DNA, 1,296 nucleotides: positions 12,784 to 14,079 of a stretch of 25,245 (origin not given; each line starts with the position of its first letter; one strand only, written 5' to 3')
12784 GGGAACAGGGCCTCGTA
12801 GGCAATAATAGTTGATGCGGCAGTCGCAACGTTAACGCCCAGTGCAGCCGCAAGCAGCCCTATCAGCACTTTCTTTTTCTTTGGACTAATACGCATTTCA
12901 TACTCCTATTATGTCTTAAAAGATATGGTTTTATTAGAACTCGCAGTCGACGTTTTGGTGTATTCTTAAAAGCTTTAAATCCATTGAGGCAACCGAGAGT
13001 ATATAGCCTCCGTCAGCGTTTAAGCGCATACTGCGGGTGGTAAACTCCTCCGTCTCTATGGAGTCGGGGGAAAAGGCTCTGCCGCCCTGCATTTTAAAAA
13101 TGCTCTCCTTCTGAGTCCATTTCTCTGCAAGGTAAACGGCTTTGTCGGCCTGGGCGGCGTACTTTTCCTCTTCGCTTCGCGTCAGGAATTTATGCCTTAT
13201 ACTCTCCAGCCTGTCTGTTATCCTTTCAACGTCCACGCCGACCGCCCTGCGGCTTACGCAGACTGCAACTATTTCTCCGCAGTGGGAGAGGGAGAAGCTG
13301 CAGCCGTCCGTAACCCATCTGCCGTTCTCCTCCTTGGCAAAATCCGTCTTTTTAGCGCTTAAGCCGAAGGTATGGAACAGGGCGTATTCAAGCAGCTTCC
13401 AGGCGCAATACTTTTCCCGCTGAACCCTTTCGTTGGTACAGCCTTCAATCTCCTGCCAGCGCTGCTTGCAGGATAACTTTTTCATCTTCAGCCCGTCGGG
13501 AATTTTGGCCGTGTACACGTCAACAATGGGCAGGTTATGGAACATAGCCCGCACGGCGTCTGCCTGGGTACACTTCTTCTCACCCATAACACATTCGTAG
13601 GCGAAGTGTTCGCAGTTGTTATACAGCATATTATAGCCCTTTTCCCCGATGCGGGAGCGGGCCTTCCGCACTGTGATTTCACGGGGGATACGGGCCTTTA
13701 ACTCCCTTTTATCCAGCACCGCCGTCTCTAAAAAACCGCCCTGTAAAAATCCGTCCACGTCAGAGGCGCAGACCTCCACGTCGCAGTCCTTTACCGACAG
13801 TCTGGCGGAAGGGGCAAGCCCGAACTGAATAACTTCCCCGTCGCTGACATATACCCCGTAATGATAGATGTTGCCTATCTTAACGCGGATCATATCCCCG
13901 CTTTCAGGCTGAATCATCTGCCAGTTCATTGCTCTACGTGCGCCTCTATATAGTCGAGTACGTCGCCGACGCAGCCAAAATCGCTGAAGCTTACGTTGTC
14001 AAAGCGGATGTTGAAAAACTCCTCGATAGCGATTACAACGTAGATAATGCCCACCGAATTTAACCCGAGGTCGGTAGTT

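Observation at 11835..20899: Eight-gene carrier-protein-dependent lipid acylation and transport operon; possible Gram-positive counterpart of Aas/LplT or a new lipid pathway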

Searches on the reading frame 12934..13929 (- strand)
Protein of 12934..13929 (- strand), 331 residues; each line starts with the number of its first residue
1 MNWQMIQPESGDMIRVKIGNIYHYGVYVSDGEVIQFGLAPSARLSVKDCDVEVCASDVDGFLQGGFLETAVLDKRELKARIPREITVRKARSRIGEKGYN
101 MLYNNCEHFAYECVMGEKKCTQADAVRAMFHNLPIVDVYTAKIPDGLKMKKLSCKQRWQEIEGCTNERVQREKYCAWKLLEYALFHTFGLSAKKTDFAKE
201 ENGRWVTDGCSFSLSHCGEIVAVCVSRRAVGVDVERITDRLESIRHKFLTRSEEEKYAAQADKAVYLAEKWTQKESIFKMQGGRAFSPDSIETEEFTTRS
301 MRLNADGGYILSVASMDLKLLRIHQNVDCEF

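Call 3: search_protein_families(library=pfam, proteins=[window:12934-13929:-], max_evalue=0.01)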
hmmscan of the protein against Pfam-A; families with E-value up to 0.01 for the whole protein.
window:12934-13929:- (331 aa): 3 families
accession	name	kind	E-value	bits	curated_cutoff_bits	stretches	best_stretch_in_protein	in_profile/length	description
PF04970.19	LRAT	-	4.7e-18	66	24.3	1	7-118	2-119/120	Lecithin retinol acyltransferase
PF01648.25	ACPS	-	9.6e-11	42.1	25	1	229-304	1-87/111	4'-phosphopantetheinyl transferase superfamily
PF08405.16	Calici_PP_N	-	0.0061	15.9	24.2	0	7-47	8-47/358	Viral polyprotein N-terminal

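Call 4: search_protein_families(library=ncbifam, proteins=[window:12934-13929:-], max_evalue=0.01)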
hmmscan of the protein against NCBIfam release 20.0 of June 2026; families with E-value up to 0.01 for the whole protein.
window:12934-13929:- (331 aa): 5 families
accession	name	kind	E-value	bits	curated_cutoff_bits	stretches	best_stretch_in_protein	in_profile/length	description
TIGR00556.1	pantethn_trn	domain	4.2e-08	33.4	45.35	1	229-287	4-70/128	phosphopantetheine--protein transferase domain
NF047349.1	4PPT_AusB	equivalog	5e-08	32.6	225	1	179-283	47-150/205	aureusimine biosynthesis 4'-phosphopantetheinyl transferase AusB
NF007676.0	PRK10351.1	equivalog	8.1e-07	28.8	174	1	210-292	67-154/195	4'-phosphopantetheinyl transferase AcpT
NF007604.0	PRK10251.1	equivalog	0.00011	21.9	169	1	209-284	86-164/209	enterobactin synthase subunit EntD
NF000835.0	PRK00070.4-1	equivalog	0.00098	19.4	128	1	240-280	21-64/115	holo-ACP synthase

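Call 8: find_homologous_proteins(query=window:12934-13929:-)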
Query window:12934-13929:- (331 aa): 624 proteins with E <= 0.001 among 2079 candidates; the best 120 are listed. Only proteins of 182 to 580 residues were searched: fused or split forms outside these lengths cannot appear, so this answer is no evidence that the protein stands alone or is whole; find_related_loci, which searches DNA, has no such limit.
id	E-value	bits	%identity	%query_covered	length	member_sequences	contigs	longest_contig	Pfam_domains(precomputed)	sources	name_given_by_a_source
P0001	2.7e-224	761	100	100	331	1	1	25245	PF01648.26,PF04970.20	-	-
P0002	9.6e-188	641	83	100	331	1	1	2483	PF01648.26,PF04970.20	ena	-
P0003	6.6e-170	583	75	100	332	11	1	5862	PF01648.26,PF04970.20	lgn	-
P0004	2.4e-162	558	73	99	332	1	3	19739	PF01648.26,PF04970.20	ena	-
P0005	1.0e-156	539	70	100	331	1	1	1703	PF01648.26,PF04970.20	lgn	-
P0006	2.9e-154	531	70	99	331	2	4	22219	PF01648.26,PF04970.20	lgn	-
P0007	8.0e-150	517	69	99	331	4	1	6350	PF01648.26,PF04970.20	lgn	-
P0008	3.7e-142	491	65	99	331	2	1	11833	PF01648.26,PF04970.20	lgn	-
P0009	3.8e-140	485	63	99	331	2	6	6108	PF01648.26,PF04970.20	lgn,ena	-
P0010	1.1e-134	467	60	100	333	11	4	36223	PF01648.26,PF04970.20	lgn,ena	-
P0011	1.3e-134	466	58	99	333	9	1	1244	PF01648.26,PF04970.20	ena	-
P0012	2.7e-134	466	61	99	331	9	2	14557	PF01648.26,PF04970.20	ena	-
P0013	1.1e-130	454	59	100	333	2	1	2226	PF01648.26,PF04970.20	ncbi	-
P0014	2.0e-128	446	60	98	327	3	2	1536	PF01648.26,PF04970.20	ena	-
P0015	6.2e-128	445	57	99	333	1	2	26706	PF01648.26,PF04970.20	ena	-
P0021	3.9e-113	396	56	99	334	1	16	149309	PF01648.26,PF04970.20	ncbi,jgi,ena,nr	ncbi:MAG: 4'-phosphopantetheinyl transferase superfamily protein [Ruminococcaceae bacterium]|nr:4'-p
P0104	2.1e-93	331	47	100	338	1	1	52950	PF01648.26,PF04970.20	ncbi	-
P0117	2.6e-92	328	45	99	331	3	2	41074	PF04970.20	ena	-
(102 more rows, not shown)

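Call 10: find_encoding_contigs(protein=P0021, flank=10000, max_places=2)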
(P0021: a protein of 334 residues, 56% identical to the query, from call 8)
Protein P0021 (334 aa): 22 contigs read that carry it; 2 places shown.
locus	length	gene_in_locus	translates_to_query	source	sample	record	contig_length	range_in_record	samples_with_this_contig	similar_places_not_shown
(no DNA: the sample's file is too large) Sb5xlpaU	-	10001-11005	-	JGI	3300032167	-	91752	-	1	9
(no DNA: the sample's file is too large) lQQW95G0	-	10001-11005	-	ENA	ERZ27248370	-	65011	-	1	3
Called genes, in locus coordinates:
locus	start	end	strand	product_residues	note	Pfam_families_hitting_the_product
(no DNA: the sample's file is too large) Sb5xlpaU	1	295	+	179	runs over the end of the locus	-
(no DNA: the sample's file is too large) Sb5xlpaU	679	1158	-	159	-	-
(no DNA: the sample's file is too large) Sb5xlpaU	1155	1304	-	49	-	-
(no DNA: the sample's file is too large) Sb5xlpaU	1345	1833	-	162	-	-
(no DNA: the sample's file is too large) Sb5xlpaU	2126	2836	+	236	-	-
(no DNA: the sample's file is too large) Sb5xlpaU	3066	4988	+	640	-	PF00501:AMP-binding, PF00550:PP-binding (weak)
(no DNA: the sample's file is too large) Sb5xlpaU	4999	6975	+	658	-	PF07690:MFS_1, PF13347:MFS_2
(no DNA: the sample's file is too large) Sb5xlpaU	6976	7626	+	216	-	PF01553:Acyltransferase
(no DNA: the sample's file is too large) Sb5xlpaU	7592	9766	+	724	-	PF01553:Acyltransferase, PF00501:AMP-binding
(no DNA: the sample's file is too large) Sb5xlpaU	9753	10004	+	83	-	PF00550:PP-binding (weak)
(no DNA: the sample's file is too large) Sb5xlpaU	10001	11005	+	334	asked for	PF04970:LRAT, PF01648:ACPS (weak)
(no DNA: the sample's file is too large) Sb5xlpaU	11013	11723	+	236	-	PF00149:Metallophos, PF12850:Metallophos_2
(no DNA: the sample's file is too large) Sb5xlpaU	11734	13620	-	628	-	PF00664:ABC_membrane, PF00005:ABC_tran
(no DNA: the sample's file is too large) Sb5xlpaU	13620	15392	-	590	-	PF00664:ABC_membrane, PF00005:ABC_tran, PF02463:SMC_N (faint)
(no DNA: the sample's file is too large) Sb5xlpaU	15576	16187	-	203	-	PF12464:Mac, PF00132:Hexapep, PF14602:Hexapep_2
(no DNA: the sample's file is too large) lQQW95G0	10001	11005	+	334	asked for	PF04970:LRAT, PF01648:ACPS (weak)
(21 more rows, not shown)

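Call 11: find_encoding_contigs(protein=P0104, flank=10000, max_places=2)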
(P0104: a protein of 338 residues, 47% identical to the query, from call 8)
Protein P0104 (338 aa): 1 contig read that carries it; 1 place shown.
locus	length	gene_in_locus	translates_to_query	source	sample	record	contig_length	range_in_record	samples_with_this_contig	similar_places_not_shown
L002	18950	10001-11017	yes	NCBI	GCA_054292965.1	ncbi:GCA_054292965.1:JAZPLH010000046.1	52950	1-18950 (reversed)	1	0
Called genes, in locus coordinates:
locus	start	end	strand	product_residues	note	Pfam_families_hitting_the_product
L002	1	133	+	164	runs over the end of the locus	PF01894:YjbQ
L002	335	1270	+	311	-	PF00480:ROK, PF02685:Glucokinase (faint)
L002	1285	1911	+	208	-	PF13580:SIS_2, PF01380:SIS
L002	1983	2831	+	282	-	PF00248:Aldo_ket_red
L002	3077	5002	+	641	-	PF00501:AMP-binding, PF00550:PP-binding (weak)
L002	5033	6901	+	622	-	PF07690:MFS_1 (weak), PF13347:MFS_2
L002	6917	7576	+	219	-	PF01553:Acyltransferase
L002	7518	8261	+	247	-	PF01553:Acyltransferase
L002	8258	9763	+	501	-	PF00501:AMP-binding, PF23562:AMP-binding_C_3 (weak)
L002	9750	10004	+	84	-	PF00550:PP-binding (weak)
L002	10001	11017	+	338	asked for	PF04970:LRAT, PF01648:ACPS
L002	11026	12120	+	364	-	PF02129:Peptidase_S15, PF00561:Abhydrolase_1, PF12146:Hydrolase_4, PF12697:Abhydrolase_6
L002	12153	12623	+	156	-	-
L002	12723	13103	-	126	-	PF13240:Zn_Ribbon_1 (weak), PF24463:DUF7577 (weak), PF13828:DUF4190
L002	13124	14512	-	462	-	PF00209:SNF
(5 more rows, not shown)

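Call 12: find_encoding_contigs(protein=P0117, flank=10000, max_places=2)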
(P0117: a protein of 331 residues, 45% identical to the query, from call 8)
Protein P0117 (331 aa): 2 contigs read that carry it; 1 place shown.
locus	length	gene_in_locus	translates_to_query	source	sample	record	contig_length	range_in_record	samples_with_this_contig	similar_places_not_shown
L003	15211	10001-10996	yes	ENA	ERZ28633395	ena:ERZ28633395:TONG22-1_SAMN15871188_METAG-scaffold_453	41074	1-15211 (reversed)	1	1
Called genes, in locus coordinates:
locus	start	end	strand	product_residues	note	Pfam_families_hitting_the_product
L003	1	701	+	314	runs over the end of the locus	-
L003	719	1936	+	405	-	PF01232:Mannitol_dh, PF08125:Mannitol_dh_C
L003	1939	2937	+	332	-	PF00294:PfkB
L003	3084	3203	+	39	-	-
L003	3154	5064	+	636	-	PF00501:AMP-binding, PF00550:PP-binding (weak)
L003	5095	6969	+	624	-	PF07690:MFS_1, PF13347:MFS_2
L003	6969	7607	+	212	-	PF01553:Acyltransferase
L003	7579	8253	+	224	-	PF01553:Acyltransferase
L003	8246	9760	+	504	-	PF00501:AMP-binding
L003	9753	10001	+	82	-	PF00550:PP-binding (weak)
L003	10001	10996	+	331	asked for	PF04970:LRAT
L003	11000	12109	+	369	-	PF02129:Peptidase_S15 (faint), PF12146:Hydrolase_4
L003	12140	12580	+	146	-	-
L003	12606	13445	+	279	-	PF05681:Fumerase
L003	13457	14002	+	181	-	PF05683:Fumerase_C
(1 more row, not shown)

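Call 16: find_related_loci(query=A1, collection=genome_contigs, flank=10000)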
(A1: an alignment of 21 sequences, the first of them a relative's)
Query A1 (331 aa) in genome_contigs; peptide patterns used: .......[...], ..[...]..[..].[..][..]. (x = any residue, [..] = any of these).
599 stretches matched a pattern (row limit reached: there are more); 553 encode a relative of the query (tblastn E <= 1e-3); the best 80 are kept; 80 distinct loci.
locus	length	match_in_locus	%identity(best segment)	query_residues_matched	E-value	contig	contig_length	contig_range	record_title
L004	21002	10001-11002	53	1-328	3e-111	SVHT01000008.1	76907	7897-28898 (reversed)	MAG: Clostridiales bacterium isolate SIG391 NODE_8078_length_76907_cov_10.878432, whole genome shotgun sequence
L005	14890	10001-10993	51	1-327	1e-106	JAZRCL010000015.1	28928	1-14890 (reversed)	MAG: Eubacteriales bacterium isolate T1900045514_YK20190208.MAGScoT_cleanbin_000020 SGB_7588_k141_587437, whole genome s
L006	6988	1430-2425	52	1-328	3e-106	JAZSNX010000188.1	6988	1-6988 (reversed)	MAG: Eubacteriales bacterium isolate T1900044549_TS20190015.MAGScoT_cleanbin_000105 SGB_201_k141_3634829, whole genome s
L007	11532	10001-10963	52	1-318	1e-105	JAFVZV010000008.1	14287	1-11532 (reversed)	MAG: Clostridia bacterium isolate RGIG5545 Sheep_Colon.Co__c84191, whole genome shotgun sequence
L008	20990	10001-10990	49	1-327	1e-104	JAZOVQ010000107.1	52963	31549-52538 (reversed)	MAG: Candidatus Scatosoma sp. isolate T1900045525_YK20190219.MAGScoT_cleanbin_000033 SGB_7685_k141_1180176, whole genome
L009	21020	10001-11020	51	1-328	2e-104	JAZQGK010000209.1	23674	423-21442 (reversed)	MAG: Candidatus Scatosoma sp. isolate T1900044630_TS20190096.MAGScoT_cleanbin_000047 SGB_1027_k141_2052840, whole genome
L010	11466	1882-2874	49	1-327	2e-101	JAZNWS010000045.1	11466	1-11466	MAG: Eubacteriales bacterium isolate T1900044782_TS20190248.MAGScoT_cleanbin_000090 SGB_2579_k141_894211, whole genome s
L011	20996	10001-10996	48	1-328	1e-101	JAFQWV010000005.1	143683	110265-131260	MAG: Clostridia bacterium isolate RGIG2223 Goat_Colon.Co__c620970, whole genome shotgun sequence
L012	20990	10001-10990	48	1-327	3e-101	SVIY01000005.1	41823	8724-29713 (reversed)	MAG: Clostridiales bacterium isolate SIG421 NODE_20500_length_41823_cov_1.574108, whole genome shotgun sequence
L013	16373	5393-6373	49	1-327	2e-100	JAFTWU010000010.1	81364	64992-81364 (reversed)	MAG: Clostridia bacterium isolate RGIG4221 Roe_deer_Colon-4__c3166, whole genome shotgun sequence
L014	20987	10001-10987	49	1-327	1e-99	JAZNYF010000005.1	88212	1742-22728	MAG: Christensenellaceae bacterium isolate T1900044777_TS20190243.MAGScoT_cleanbin_000025 SGB_2497_k141_426144, whole ge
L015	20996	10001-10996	49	1-328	4e-99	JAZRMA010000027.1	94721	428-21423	MAG: Ruminococcus sp. isolate T1900045429_YK20190120.MAGScoT_cleanbin_000007 SGB_7083_k141_1352511, whole genome shotgun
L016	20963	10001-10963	50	1-318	4e-99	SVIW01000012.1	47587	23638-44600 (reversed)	MAG: Clostridiales bacterium isolate SIG419 NODE_17092_length_47587_cov_9.169343, whole genome shotgun sequence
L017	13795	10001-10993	54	1-328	3e-116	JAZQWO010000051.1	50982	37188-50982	MAG: Eubacteriales bacterium isolate T1900045166_TC20190160.MAGScoT_cleanbin_000001 SGB_5137_k141_1789680, whole genome 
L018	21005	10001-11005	48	1-331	8e-97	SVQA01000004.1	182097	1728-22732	MAG: Oscillospiraceae bacterium isolate SIG605 NODE_56_length_182097_cov_11.711477, whole genome shotgun sequence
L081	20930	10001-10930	32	1-313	2e-49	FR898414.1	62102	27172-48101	Acidiphilium sp. CAG:727 genomic scaffold, scf42, whole genome shotgun sequence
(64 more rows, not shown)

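Call 21: search_protein_families(library=pfam, proteins=[L081:3885-4883:+, L081:11011-11949:+, L081:11942-12877:+, L081:12913-14280:+, L081:14280-15983:+, L081:15980-16927:+, L081:16896-17795:+, L081:17785-18900:+, L081:18921-19481:+, L081:2513-3733:+], max_evalue=0.001)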
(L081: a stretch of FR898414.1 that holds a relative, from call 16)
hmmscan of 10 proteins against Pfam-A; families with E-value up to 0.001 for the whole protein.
L081:3885-4883:+ (332 aa): 8 families
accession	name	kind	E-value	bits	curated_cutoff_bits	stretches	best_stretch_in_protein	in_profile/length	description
PF07479.19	NAD_Gly3P_dh_C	-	7.1e-47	159.6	25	1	182-319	1-139/142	NAD-dependent glycerol-3-phosphate dehydrogenase C-terminus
PF01210.29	NAD_Gly3P_dh_N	-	1.4e-43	149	23.1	1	3-162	1-157/158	NAD-dependent glycerol-3-phosphate dehydrogenase N-terminus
PF20618.3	GPD_NAD_C_bact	-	1.5e-14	54.7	27.6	1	242-307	1-66/66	Bacterial GPD, NAD-dependent C-terminal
PF02558.23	ApbA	-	2.8e-11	43.7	22.2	1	4-110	1-104/150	Ketopantoate reductase PanE/ApbA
PF03807.23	F420_oxidored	-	2.4e-08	34.9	21.6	1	4-106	2-92/94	NADP oxidoreductase coenzyme F420-dependent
PF03721.20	UDPG_MGDP_dh_N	-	1.9e-07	31.3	27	1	3-82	2-86/187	UDP-glucose/GDP-mannose dehydrogenase family, NAD binding domain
PF02153.23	PDH_N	-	0.00049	20.1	26.5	1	69-106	42-79/154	Prephenate dehydrogenase, nucleotide-binding domain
PF03446.21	NAD_binding_2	-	0.00062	20.2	21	0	3-108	1-95/161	NAD binding domain of 6-phosphogluconate dehydrogenase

L081:11011-11949:+ (312 aa): 8 families
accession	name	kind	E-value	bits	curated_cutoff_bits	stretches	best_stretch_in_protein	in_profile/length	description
PF00561.26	Abhydrolase_1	-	4.6e-11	43.3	25.8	1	98-204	3-106/245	alpha/beta hydrolase fold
PF12146.15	Hydrolase_4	-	1.3e-10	41.4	27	1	238-289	181-233/239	Serine aminopeptidase, S33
PF02129.25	Peptidase_S15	-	3.2e-08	34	23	1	119-204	47-133/262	X-Pro dipeptidyl-peptidase (S15 family)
PF03959.19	FSH1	-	4.1e-05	23.8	21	1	205-281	129-192/211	Serine hydrolase (FSH1)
PF02230.22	Abhydrolase_2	-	4.8e-05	23.7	23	0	237-288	143-199/217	Phospholipase/Carboxylesterase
PF01738.24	DLH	-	0.00017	21.7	21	0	216-291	118-189/217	Dienelactone hydrolase family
PF00326.27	Peptidase_S9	-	0.00032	20.7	22.6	1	143-292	39-191/213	Prolyl oligopeptidase family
PF12697.13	Abhydrolase_6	-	0.00039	21.6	26.3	0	100-204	3-99/217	Alpha/beta hydrolase family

L081:11942-12877:+ (311 aa): 2 families
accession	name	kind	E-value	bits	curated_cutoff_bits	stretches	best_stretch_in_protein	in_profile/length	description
PF02645.21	DegV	-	5.7e-55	187.1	27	1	5-289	2-278/280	Uncharacterised protein, DegV family COG1307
PF13684.11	FakA-like_C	-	0.00028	20.8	23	1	105-265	58-194/216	Fatty acid kinase subunit A-like, C-terminal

L081:12913-14280:+ (455 aa): 2 families
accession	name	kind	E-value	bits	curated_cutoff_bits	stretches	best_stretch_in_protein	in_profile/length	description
PF13347.12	MFS_2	-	1.1e-29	103.8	27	1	60-407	33-383/427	MFS/sugar transport protein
PF07690.21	MFS_1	-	2e-12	47.2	33.4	1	75-385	44-341/347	Major Facilitator Superfamily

L081:14280-15983:+ (567 aa): 3 families
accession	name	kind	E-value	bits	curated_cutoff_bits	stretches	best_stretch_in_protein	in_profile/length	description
PF13684.11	FakA-like_C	-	2.7e-56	190.8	23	1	349-566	1-215/216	Fatty acid kinase subunit A-like, C-terminal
PF02734.22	Dak2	-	1.7e-35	122.9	27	1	36-198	1-173/174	DAK2 domain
PF21645.3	FakA-like_M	-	5.2e-24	84.3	24.9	1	233-314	2-79/80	Fatty acid kinase subunit A-like, middle domain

L081:15980-16927:+ (315 aa): 2 families
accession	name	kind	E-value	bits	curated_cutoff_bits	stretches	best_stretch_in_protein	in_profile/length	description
PF12146.15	Hydrolase_4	-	2.9e-13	50.1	27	2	94-188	5-99/239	Serine aminopeptidase, S33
PF00561.26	Abhydrolase_1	-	9.8e-07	29.1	25.8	1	95-194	2-98/245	alpha/beta hydrolase fold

L081:16896-17795:+ (299 aa): 3 families
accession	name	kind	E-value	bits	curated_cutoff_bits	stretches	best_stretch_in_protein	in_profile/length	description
PF01522.26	Polysacc_deac_1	-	3.2e-20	72.8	23.1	1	43-145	19-121/124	Polysaccharide deacetylase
PF11959.13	DUF3473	-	3e-11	43.8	29.6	1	178-285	27-128/130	Domain of unknown function (DUF3473)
PF10096.14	DUF2334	-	6.5e-06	26.3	26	1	67-244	40-191/203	Uncharacterized protein conserved in bacteria (DUF2334)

L081:17785-18900:+ (371 aa): 3 families
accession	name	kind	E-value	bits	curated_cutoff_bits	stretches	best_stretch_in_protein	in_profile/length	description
PF12146.15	Hydrolase_4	-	4.4e-19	69.2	27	1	99-206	2-110/239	Serine aminopeptidase, S33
PF00561.26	Abhydrolase_1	-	1.7e-08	34.9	25.8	1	103-217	2-114/245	alpha/beta hydrolase fold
PF12697.13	Abhydrolase_6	-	4.1e-06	28.1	26.3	1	104-210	1-101/217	Alpha/beta hydrolase family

L081:18921-19481:+ (186 aa): 0 families

L081:2513-3733:+ (406 aa): 3 families
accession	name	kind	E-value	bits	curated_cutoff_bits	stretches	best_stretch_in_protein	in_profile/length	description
PF13350.11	Y_phosphatase3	-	2.9e-29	103.2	22.2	1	171-404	2-239/240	Tyrosine phosphatase family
PF03162.18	Y_phosphatase2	-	1.8e-06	28.1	27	1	205-355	18-157/165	Tyrosine phosphatase family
PF22741.1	PTP-NADK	-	0.00057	19.8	27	0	224-305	53-124/163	DSP-PTPase phosphatase fused to NAD+ Kinase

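Call 43: search_solved_structures(query=A1, max_evalue=0.01)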
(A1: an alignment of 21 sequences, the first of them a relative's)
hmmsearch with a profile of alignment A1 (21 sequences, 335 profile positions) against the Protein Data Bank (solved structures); distinct sequences matched with E-value up to 0.01: 26.
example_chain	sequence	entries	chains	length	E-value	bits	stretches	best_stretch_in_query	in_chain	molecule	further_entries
1qr0_A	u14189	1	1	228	4.3e-13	52.4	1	179-287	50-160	4'-PHOSPHOPANTETHEINYL TRANSFERASE SFP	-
4mrt_A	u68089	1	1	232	4.5e-13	52.3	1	179-287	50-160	4'-phosphopantetheinyl transferase sfp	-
1f7l_A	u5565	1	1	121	2.3e-06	30.3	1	230-283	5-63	HOLO-(ACYL CARRIER PROTEIN) SYNTHASE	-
1f7t_A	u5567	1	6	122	2.3e-06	30.2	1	230-283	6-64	HOLO-(ACYL CARRIER PROTEIN) SYNTHASE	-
1f80_A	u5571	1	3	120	2.6e-06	30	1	230-283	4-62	HOLO-(ACYL CARRIER PROTEIN) SYNTHASE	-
4dpz_X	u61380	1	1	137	2.8e-06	29.9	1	6-124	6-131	HRAS-like suppressor 2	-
4dot_A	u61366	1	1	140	3.3e-06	29.7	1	4-127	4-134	Group XVI phospholipase A2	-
4fa0_A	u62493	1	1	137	3.4e-06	29.7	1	4-126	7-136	Group XVI phospholipase A1/A2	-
1fte_A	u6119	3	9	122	4e-06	29.5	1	231-285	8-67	ACYL CARRIER PROTEIN SYNTHASE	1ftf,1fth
2was_B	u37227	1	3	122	6.5e-06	28.8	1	230-288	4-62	3-OXOACYL-[ACYL-CARRIER-PROTEIN] SYNTHASE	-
2was_A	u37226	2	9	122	6.7e-06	28.7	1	230-288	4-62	3-OXOACYL-[ACYL-CARRIER-PROTEIN] SYNTHASE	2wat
7zom_A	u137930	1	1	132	9.8e-06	28.2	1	4-123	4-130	Phospholipase A and acyltransferase 3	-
2lkt_A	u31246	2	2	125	3e-05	26.6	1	5-112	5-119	Retinoic acid receptor responder protein 3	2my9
7zot_A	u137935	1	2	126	4.3e-05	26.1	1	5-111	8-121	Phospholipase A and acyltransferase 4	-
2kyt_A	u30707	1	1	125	9.6e-05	24.9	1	4-113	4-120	Group XVI phospholipase A2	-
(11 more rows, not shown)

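Call 49: predict_structure(alignment_id=A1)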
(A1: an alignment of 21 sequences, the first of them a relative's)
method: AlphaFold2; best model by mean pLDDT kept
length: 331 residues; sequences in the alignment: 21
mean_pLDDT: 89.6   pTM: 0.64
mean pLDDT of the five models: 89.6, 89.5, 89.4, 87.9, 87.4
residues with pLDDT >= 90: 229; 70-90: 79; 50-70: 23; < 50: 0
segments of 3 or more residues with pLDDT < 50: none
pLDDT, mean of each block of 10 residues (from residue 1): 93 88 92 87 77 91 89 91 96 85 77 87 67 83 90 93 94 96 92 91 90 95 95 95 94 94 95 97 92 95 81 92 86 62
secondary structure, 60 per line:
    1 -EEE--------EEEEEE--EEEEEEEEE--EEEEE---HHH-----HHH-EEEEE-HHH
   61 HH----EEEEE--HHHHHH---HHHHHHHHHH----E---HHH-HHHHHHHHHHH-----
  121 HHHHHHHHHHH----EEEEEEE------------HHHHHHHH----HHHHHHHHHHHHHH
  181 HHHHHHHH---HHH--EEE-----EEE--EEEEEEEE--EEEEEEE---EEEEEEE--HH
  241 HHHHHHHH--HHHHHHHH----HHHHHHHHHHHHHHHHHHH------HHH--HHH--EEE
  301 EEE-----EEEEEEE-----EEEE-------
elements in order: E2-4 E13-18 E21-29 E32-36 E52-56 H58-62 E67-71 H74-79 H83-92 H105-115 H121-131 E136-142 H155-162 H167-188 E197-199 E205-207 E210-217 E220-226 E230-236 H239-248 H251-258 H263-281 E298-303 E309-315 E321-324

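Call 53: fold_search(model_id=the predicted structure, library=pdb)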
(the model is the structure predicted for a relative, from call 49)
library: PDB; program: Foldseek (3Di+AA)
matches with E <= 10: 500; with E <= 0.001: 45
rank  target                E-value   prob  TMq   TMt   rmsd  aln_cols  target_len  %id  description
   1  4mrt_A                1.2e-11  1.00  0.50  0.72   3.5       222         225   15  Structure of the Phosphopantetheine Transferase Sfp in Complex with Coenzyme A and a Peptidyl Carrier Protein (released 2014-04-23)
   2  2cg5_A                1.4e-10  1.00  0.48  0.59   4.0       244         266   14  Structure of aminoadipate-semialdehyde dehydrogenase- phosphopantetheinyl transferase in complex with cytosolic acyl c (released 2006-03-01)
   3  1qr0                  2.2e-10  1.00  0.44  0.61   5.9       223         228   14  CRYSTAL STRUCTURE OF THE 4'-PHOSPHOPANTETHEINYL TRANSFERASE SFP-COENZYME A COMPLEX (released 1999-12-10)
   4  2byd                  2.8e-10  1.00  0.47  0.54   4.9       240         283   13  Structure of aminoadipate-semialdehyde dehydrogenase- phosphopantetheinyl transferase (released 2005-08-05)
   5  2c43                  6.9e-10  1.00  0.47  0.55   5.7       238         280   13  STRUCTURE OF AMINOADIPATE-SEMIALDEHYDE DEHYDROGENASE- PHOSPHOPANTETHEINYL TRANSFERASE IN COMPLEX WITH COENZYME A (released 2005-10-24)
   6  4dpz                  3.9e-07  1.00  0.27  0.76   3.8       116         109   24  Crystal structure of human HRASLS2 (released 2012-05-30)
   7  4fa0                  7.6e-07  1.00  0.27  0.80   3.3       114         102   24  Crystal structure of human AdPLA to 2.65 A resolution (released 2012-06-06)
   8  7zom                  7.6e-07  1.00  0.27  0.78   3.1       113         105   22  Crystal structure of N-terminal catalytic domain of human PLAAT3 (released 2023-04-26)
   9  4qjl                  9.1e-07  1.00  0.42  0.59   5.0       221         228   15  Crystal structure of M. ulcerans phosphopantetheinyl transferase MuPPT (released 2014-07-16)
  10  8gkf_B                1.1e-06  1.00  0.41  0.59   5.0       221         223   14  Phosphopantetheinyl transferase PptT from Mycobacterium tuberculosis in complex with Raltitrexed. (released 2024-03-20)
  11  7b4r                  1.4e-06  1.00  0.42  0.62   3.8       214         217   14  Structure of the 4'-phosphopantetheinyl transferase PptAb from Mycobacterium abscessus in complex with Coenzyme A and N- (released 2021-11-10)
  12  8gkf_A                1.8e-06  1.00  0.42  0.61   5.0       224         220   14  Phosphopantetheinyl transferase PptT from Mycobacterium tuberculosis in complex with Raltitrexed. (released 2024-03-20)
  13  7n8e_A                1.9e-06  1.00  0.41  0.60   4.9       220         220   14  PptT PAP(CoA) 9056 complex (released 2022-02-02)
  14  7bcz_A                2.0e-06  1.00  0.39  0.52   7.5       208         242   20  Structure of the 4'-phosphopantetheinyl transferase PcpS from Pseudomonas aeruginosa (released 2021-11-10)
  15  7bcz_C                2.2e-06  1.00  0.36  0.48   8.5       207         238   19  Structure of the 4'-phosphopantetheinyl transferase PcpS from Pseudomonas aeruginosa (released 2021-11-10)
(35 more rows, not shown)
